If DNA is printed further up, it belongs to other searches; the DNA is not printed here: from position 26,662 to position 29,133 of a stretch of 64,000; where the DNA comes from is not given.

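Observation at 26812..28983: Single polypeptide fusing a Dpm1-like GT2 with an ArnT-like GT-C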

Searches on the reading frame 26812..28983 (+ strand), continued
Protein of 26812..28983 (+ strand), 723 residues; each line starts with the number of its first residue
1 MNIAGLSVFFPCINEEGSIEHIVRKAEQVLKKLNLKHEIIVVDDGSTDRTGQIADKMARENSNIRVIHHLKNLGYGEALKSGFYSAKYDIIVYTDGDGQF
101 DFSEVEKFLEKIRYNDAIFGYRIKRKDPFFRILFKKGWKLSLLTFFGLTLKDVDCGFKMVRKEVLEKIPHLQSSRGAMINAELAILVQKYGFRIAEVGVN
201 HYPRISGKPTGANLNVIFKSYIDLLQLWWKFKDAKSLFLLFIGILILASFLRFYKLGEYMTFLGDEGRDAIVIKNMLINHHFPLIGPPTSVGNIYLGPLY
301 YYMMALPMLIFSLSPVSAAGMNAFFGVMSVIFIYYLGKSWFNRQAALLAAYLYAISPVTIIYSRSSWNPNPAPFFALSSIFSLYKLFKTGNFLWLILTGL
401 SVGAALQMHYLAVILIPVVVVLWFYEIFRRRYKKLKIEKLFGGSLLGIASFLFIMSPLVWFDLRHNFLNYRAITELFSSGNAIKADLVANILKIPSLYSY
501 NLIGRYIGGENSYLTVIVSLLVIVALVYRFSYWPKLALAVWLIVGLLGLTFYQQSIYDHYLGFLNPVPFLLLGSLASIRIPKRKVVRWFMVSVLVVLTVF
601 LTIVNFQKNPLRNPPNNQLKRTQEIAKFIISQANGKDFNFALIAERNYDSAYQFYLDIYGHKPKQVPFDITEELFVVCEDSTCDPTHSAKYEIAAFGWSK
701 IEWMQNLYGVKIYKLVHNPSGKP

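Call 22: search_protein_families(library=pfam, proteins=[P0125, P0127, P0133, P0148, P0222, P0247, P0224, P0239, P0255, P0231], max_evalue=0.001)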
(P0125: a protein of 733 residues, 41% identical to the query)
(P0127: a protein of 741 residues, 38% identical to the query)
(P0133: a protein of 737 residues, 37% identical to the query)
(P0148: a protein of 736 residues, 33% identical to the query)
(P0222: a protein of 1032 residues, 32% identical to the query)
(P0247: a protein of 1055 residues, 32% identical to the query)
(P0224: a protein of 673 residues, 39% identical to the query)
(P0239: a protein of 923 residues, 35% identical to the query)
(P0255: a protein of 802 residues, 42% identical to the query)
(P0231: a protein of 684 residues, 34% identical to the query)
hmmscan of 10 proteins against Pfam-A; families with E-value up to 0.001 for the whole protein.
P0125 (733 aa): 4 families
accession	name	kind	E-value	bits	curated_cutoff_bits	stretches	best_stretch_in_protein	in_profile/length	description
PF00535.33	Glycos_transf_2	-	1e-34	120.4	23.3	1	6-171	1-167/168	Glycosyl transferase family 2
PF13231.12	PMT_2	-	1e-09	39.3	26.1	1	310-465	4-160/160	Dolichyl-phosphate-mannose-protein mannosyltransferase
PF13641.12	Glyco_tranf_2_3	-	1.6e-05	25.5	27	1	5-98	3-97/230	Glycosyltransferase like family 2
PF02366.24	PMT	-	1.9e-05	24.8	22.7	1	330-465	85-233/245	Dolichyl-phosphate-mannose-protein mannosyltransferase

P0127 (741 aa): 4 families
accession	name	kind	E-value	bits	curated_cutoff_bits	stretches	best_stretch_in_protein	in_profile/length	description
PF00535.33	Glycos_transf_2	-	4.1e-28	98.9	23.3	1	8-168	1-166/168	Glycosyl transferase family 2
PF13231.12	PMT_2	-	9.2e-10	39.4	26.1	1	314-468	4-159/160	Dolichyl-phosphate-mannose-protein mannosyltransferase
PF10111.15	Glyco_tranf_2_2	-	5.9e-07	29.7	27.3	1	23-111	19-104/276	Glycosyltransferase like family 2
PF13641.12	Glyco_tranf_2_3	-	1.2e-06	29.2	27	1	5-109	2-107/230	Glycosyltransferase like family 2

P0133 (737 aa): 5 families
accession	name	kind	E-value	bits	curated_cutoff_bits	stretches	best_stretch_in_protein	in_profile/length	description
PF00535.33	Glycos_transf_2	-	2.9e-28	99.3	23.3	1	1-159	4-166/168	Glycosyl transferase family 2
PF10111.15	Glyco_tranf_2_2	-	2.5e-09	37.5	27.3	1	2-101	5-104/276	Glycosyltransferase like family 2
PF13231.12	PMT_2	-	1.1e-07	32.7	26.1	1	292-448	6-157/160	Dolichyl-phosphate-mannose-protein mannosyltransferase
PF13641.12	Glyco_tranf_2_3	-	0.00013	22.5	27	1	2-88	8-96/230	Glycosyltransferase like family 2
PF13704.12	Glyco_tranf_2_4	-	0.00037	21.4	27.5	1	14-88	7-81/98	Glycosyl transferase family 2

P0148 (736 aa): 1 family
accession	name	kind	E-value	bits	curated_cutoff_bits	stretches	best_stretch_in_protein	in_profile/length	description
PF13231.12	PMT_2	-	6e-14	53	26.1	1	309-463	4-160/160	Dolichyl-phosphate-mannose-protein mannosyltransferase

P0222 (1032 aa): 4 families
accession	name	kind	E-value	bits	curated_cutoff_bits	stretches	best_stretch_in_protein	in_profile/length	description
PF00535.33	Glycos_transf_2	-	1.1e-28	100.7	23.3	1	13-170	3-165/168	Glycosyl transferase family 2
PF13231.12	PMT_2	-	1.3e-10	42.1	26.1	1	289-449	2-150/160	Dolichyl-phosphate-mannose-protein mannosyltransferase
PF10111.15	Glyco_tranf_2_2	-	1.2e-06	28.6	27.3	1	12-111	2-101/276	Glycosyltransferase like family 2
PF11028.14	TMEM260-like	-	2.7e-05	24.4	24.2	1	285-430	12-175/179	Protein O-mannosyl-transferase TMEM260-like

P0247 (1055 aa): 4 families
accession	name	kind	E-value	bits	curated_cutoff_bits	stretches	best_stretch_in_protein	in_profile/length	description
PF00535.33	Glycos_transf_2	-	3.6e-33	115.3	23.3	1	9-169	1-166/168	Glycosyl transferase family 2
PF13231.12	PMT_2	-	4.4e-08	33.9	26.1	1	301-437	11-145/160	Dolichyl-phosphate-mannose-protein mannosyltransferase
PF10111.15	Glyco_tranf_2_2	-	2.8e-07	30.7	27.3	1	9-114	1-106/276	Glycosyltransferase like family 2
PF13641.12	Glyco_tranf_2_3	-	1.1e-06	29.3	27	1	8-195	3-202/230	Glycosyltransferase like family 2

P0224 (673 aa): 4 families
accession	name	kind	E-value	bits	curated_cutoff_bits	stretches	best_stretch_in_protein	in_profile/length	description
PF00535.33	Glycos_transf_2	-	1.3e-26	94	23.3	1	436-594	4-167/168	Glycosyl transferase family 2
PF13231.12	PMT_2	-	1.6e-13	51.6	26.1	1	67-217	3-155/160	Dolichyl-phosphate-mannose-protein mannosyltransferase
PF10111.15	Glyco_tranf_2_2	-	7.2e-05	22.8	27.3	1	462-524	29-92/276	Glycosyltransferase like family 2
PF02366.24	PMT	-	0.00015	21.9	22.7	1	77-223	74-231/245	Dolichyl-phosphate-mannose-protein mannosyltransferase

P0239 (923 aa): 6 families
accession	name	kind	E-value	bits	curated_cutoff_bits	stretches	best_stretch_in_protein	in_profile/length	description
PF00535.33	Glycos_transf_2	-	5.2e-30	105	23.3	1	8-167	1-165/168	Glycosyl transferase family 2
PF04138.20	GtrA_DPMS_TM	-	3.2e-21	76.1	26.1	1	241-359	1-117/117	GtrA/DPMS, transmembrane domain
PF13231.12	PMT_2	-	2.1e-10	41.5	26.1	1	449-604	3-155/160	Dolichyl-phosphate-mannose-protein mannosyltransferase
PF02366.24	PMT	-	3.5e-08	33.7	22.7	1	433-574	48-194/245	Dolichyl-phosphate-mannose-protein mannosyltransferase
PF10111.15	Glyco_tranf_2_2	-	2.3e-07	31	27.3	1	11-113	4-106/276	Glycosyltransferase like family 2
PF13641.12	Glyco_tranf_2_3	-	0.0001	22.9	27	1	7-121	3-121/230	Glycosyltransferase like family 2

P0255 (802 aa): 4 families
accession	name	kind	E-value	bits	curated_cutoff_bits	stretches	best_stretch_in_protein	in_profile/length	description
PF00535.33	Glycos_transf_2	-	1.5e-31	110.1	23.3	1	7-166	1-165/168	Glycosyl transferase family 2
PF10111.15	Glyco_tranf_2_2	-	1.2e-05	25.3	27.3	1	12-111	6-105/276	Glycosyltransferase like family 2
PF13641.12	Glyco_tranf_2_3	-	1.6e-05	25.5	27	1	4-107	1-106/230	Glycosyltransferase like family 2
PF13704.12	Glyco_tranf_2_4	-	0.00016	22.6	27.5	1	37-97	20-81/98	Glycosyl transferase family 2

P0231 (684 aa): 3 families
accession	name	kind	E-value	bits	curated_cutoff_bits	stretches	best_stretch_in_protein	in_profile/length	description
PF00535.33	Glycos_transf_2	-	3.6e-29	102.3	23.3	1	8-166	1-165/168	Glycosyl transferase family 2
PF13231.12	PMT_2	-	2.4e-08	34.8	26.1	1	282-427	2-151/160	Dolichyl-phosphate-mannose-protein mannosyltransferase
PF10111.15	Glyco_tranf_2_2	-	1.9e-07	31.3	27.3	1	8-110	1-104/276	Glycosyltransferase like family 2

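Call 25: find_related_loci(query=A1, collection=genome_contigs, flank=6000)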
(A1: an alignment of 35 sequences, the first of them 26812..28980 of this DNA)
Query A1 (723 aa) in genome_contigs; peptide patterns used: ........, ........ (x = any residue, [..] = any of these).
599 stretches matched a pattern (row limit reached: there are more); 524 encode a relative of the query (tblastn E <= 1e-3); the best 80 are kept; 80 distinct loci.
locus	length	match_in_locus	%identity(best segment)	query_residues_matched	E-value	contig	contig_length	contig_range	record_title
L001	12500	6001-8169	77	1-723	0e+0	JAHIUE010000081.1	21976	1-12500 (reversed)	MAG: Patescibacteria group bacterium isolate MM_PC_MetaG.mb.24 MM_PC_MetaG.mb.24_k141_1483562, whole genome shotgun sequ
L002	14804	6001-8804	72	1-723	0e+0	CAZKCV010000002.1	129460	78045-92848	MAG TPA_asm: uncultured Gammaproteobacteria bacterium isolate binchicken_co251_142 genome assembly, contig: NODE_217_len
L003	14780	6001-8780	74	3-723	0e+0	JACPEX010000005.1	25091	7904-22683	MAG: Candidatus Daviesbacteria bacterium isolate NC_groundwater_346_Ag_B-0.1um_38_13 GD18-4_B1_scaffold_76857, whole gen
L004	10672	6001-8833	73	1-723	0e+0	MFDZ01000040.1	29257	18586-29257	MAG: Candidatus Daviesbacteria bacterium RIFCSPLOWO2_02_FULL_41_8 rifcsplowo2_02_scaffold_2491, whole genome shotgun seq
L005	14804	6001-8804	74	1-723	0e+0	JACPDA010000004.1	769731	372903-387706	MAG: Candidatus Daviesbacteria bacterium isolate NC_groundwater_297_Ag_B-0.1um_41_14 S7_GD2017_3_B1_scaffold_1, whole ge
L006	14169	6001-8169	72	1-723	0e+0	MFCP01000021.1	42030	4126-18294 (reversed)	MAG: Candidatus Daviesbacteria bacterium RIFCSPHIGHO2_01_FULL_40_11 rifcsphigho2_01_scaffold_2724, whole genome shotgun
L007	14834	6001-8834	67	1-723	0e+0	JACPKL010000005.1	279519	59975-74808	MAG: Candidatus Daviesbacteria bacterium isolate NC_groundwater_493_Ag_S-0.1um_36_17 S35_SO-1_scaffold_124290, whole gen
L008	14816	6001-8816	66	1-723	0e+0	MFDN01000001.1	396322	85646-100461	MAG: Candidatus Daviesbacteria bacterium RIFCSPLOWO2_01_FULL_39_23 rifcsplowo2_01_scaffold_1, whole genome shotgun seque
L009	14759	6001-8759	65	3-723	0e+0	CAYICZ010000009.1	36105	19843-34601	MAG TPA_asm: uncultured Gammaproteobacteria bacterium isolate ERP119705_co18_1 genome assembly, contig: NODE_1319_length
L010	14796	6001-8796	65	1-723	0e+0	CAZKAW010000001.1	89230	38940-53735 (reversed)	MAG TPA_asm: uncultured Gammaproteobacteria bacterium isolate binchicken_co38_470 genome assembly, contig: NODE_653_leng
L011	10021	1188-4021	64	1-723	0e+0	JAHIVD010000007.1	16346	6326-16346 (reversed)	MAG: Patescibacteria group bacterium isolate MM_PC_MetaG.mb.55 MM_PC_MetaG.mb.55_k141_216818, whole genome shotgun seque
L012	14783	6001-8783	63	1-723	0e+0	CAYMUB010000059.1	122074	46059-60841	MAG TPA_asm: uncultured Gammaproteobacteria bacterium isolate binchicken_co203_488 genome assembly, contig: k141_370093,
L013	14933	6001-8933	62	1-720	0e+0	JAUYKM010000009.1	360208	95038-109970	MAG: Candidatus Daviesbacteria bacterium isolate C24_metabat.bin.195_sub C24_k141_65138, whole genome shotgun sequence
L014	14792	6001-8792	70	3-723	0e+0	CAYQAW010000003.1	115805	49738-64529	MAG TPA_asm: uncultured Gammaproteobacteria bacterium isolate binchicken_co251_588 genome assembly, contig: NODE_257_len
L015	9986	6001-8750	65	3-720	0e+0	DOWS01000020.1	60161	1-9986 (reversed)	MAG TPA_asm: Candidatus Daviesbacteria bacterium isolate UBA9644 contig_9271, whole genome shotgun sequence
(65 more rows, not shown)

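Call 27: predict_structure(alignment_id=A1)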
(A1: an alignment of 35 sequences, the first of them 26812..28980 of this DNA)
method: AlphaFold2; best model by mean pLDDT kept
length: 723 residues; sequences in the alignment: 35
mean_pLDDT: 86.2   pTM: 0.79
mean pLDDT of the five models: 86.2, 85.3, 81.2, 79.8, 69.9
residues with pLDDT >= 90: 317; 70-90: 351; 50-70: 54; < 50: 1
segments of 3 or more residues with pLDDT < 50: none
pLDDT, mean of each block of 10 residues (from residue 1): 79 76 89 91 85 91 91 84 92 81 90 92 73 78 82 86 92 84 91 91 63 71 85 84 96 88 80 90 81 79 88 85 92 95 94 93 70 94 95 97 90 93 96 94 97 93 89 79 83 92 90 92 87 91 94 82 93 85 77 89 90 84 92 89 73 88 77 87 74 69 89 83 56
secondary structure, 60 per line:
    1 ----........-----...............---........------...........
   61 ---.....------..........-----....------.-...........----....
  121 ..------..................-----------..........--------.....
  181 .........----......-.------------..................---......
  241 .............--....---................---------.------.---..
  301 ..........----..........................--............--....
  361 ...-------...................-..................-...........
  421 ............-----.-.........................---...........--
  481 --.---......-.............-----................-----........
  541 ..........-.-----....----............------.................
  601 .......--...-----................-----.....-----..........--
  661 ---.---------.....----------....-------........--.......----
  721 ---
elements in order (helices of 4 or more, strands of 3 or more residues): E5-12 H18-32 E36-43 H50-60 E64-68 H75-84 E90-93 H102-112 E117-122 H129-146 E158-161 H162-167 H176-189 E194-199 H214-231 H235-253 H256-259 H263-278 H299-310 H315-340 H343-354 H357-363 H371-389 H392-408 H410-432 H440-464 H468-478 H487-492 H494-506 H512-527 H533-550 H558-561 H566-577 H584-607 H618-633 E639-643 H649-658 E674-678 H689-692 E700-707 E710-716
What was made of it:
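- On Polyprenyl-phosphate GT2 glycosyltransferases (ArnC/GtrB/DPMS type): Predicted helices at 129-146 and 214-231 (call 27).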

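Call 30: fold_search(model_id=the predicted structure, library=pdb)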
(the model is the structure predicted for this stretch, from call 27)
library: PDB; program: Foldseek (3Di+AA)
matches with E <= 10: 1064; with E <= 0.001: 244
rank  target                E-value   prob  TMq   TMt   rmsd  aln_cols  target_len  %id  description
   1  9asc_A                2.4e-12  1.00  0.29  0.63   6.0       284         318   21  Cryo-EM Structure of the Glycosyltransferase ArnC from Salmonella enterica in the UDP-bound State Determined on Talos  (released 2025-02-05)
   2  9bhc_B                6.2e-12  1.00  0.29  0.63   4.7       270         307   22  Salmonella undecaprenyl-phosphate 4-deoxy-4-formamido-L-arabinose transferase (ArnC) (released 2025-02-12)
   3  9bhc_A                8.9e-12  1.00  0.29  0.65   3.4       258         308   22  Salmonella undecaprenyl-phosphate 4-deoxy-4-formamido-L-arabinose transferase (ArnC) (released 2025-02-12)
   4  9b77_A                1.3e-11  1.00  0.28  0.60   4.9       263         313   24  Cryo-EM Structure of the Glycosyltransferase ArnC from Salmonella enterica in the Apo State Determined on Krios micros (released 2025-02-05)
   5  8vxh_A                1.7e-11  1.00  0.28  0.62   8.3       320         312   21  Cryo-EM Structure of the Glycosyltransferase ArnC from Salmonella enterica in the Apo State Determined on Talos Arctic (released 2025-02-05)
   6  9bhe_B                5.6e-11  1.00  0.29  0.65   3.4       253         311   23  Salmonella undecaprenyl-phosphate 4-deoxy-4-formamido-L-arabinose transferase (ArnC) bound to UDP (released 2025-02-12)
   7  9bhe_A                9.2e-11  1.00  0.30  0.66   3.2       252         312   23  Salmonella undecaprenyl-phosphate 4-deoxy-4-formamido-L-arabinose transferase (ArnC) bound to UDP (released 2025-02-12)
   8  9nyf_A                1.5e-10  1.00  0.27  0.60   5.5       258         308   22  Cryo-EM structure of the glycosyltransferase GtrB (tetramer volume) (released 2025-12-17)
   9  5mlz                  2.3e-10  1.00  0.29  0.56  12.9       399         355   19  Dolichyl phosphate mannose synthase in complex with GDP and Mg2+ (released 2017-08-09)
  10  9nyd_A                2.6e-10  1.00  0.30  0.66   7.3       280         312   18  Cryo-EM structure of the glycosyltransferase GtrB in the pre-catalysis and product-bound state (released 2025-12-17)
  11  9nye_A                3.5e-10  1.00  0.26  0.57   5.4       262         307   21  Cryo-EM structure of the glycosyltransferase GtrB in the apo state (octamer volume) (released 2025-12-17)
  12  9nyc_A                5.2e-10  1.00  0.27  0.59   5.5       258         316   22  Cryo-EM structure of the glycosyltransferase GtrB in the substrate-bound state (released 2025-12-17)
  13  9nyd_C                5.5e-10  1.00  0.27  0.61   4.9       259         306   20  Cryo-EM structure of the glycosyltransferase GtrB in the pre-catalysis and product-bound state (released 2025-12-17)
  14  9ep0                  6.6e-10  1.00  0.29  0.58  14.2       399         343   19  Dolichyl phosphate mannose synthase in complex with donor (GDP-Man) and traces of acceptor (Dol55P) and product (Dol55P- (released 2025-10-01)
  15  9nyd_B                1.5e-09  1.00  0.28  0.62   3.9       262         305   21  Cryo-EM structure of the glycosyltransferase GtrB in the pre-catalysis and product-bound state (released 2025-12-17)
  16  9hwj_A                1.6e-09  1.00  0.25  0.57  13.3       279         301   22  Structure of Undecaprenyl-phosphate 4-deoxy-4-formamido-L-arabinose transferase embedded in nanodisc (released 2026-01-14)
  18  5ekp_C                4.9e-09  1.00  0.25  0.54   4.2       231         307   21  Structure of the polyisoprenyl-phosphate glycosyltransferase GtrB (WT) (released 2016-01-06)
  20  5ekp_B                8.4e-09  1.00  0.24  0.55   4.6       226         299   23  Structure of the polyisoprenyl-phosphate glycosyltransferase GtrB (WT) (released 2016-01-06)
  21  5f15                  9.2e-09  1.00  0.46  0.60   9.9       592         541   12  Crystal Structure of ArnT from Cupriavidus metallidurans bound to Undecaprenyl phosphate (released 2016-02-17)
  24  5ekp_A                1.5e-08  1.00  0.26  0.60   9.2       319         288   18  Structure of the polyisoprenyl-phosphate glycosyltransferase GtrB (WT) (released 2016-01-06)
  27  5ekp_D                3.5e-08  1.00  0.25  0.57   3.9       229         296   22  Structure of the polyisoprenyl-phosphate glycosyltransferase GtrB (WT) (released 2016-01-06)
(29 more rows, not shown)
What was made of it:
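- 26821..27447 (+): GT2 (GT-A fold) catalytic domain, aa ~4-212, polyprenyl-phosphate-sugar synthase type. Foldseek: ArnC 9asc E 2.4e-12, TMt 0.63-0.66 (call 30).
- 27514..28641 (+): GT-C polytopic membrane domain, aa ~235-610, PMT_2/ArnT-like. Foldseek: ArnT 5f15 E 9e-9, TMt 0.60 over 592 columns, also AglB, STT3 and Pmt4 (call 30).
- Closest known: ArnC and ArnT of Salmonella and Cupriavidus. Same: They are the best structural matches of the two halves (call 30).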
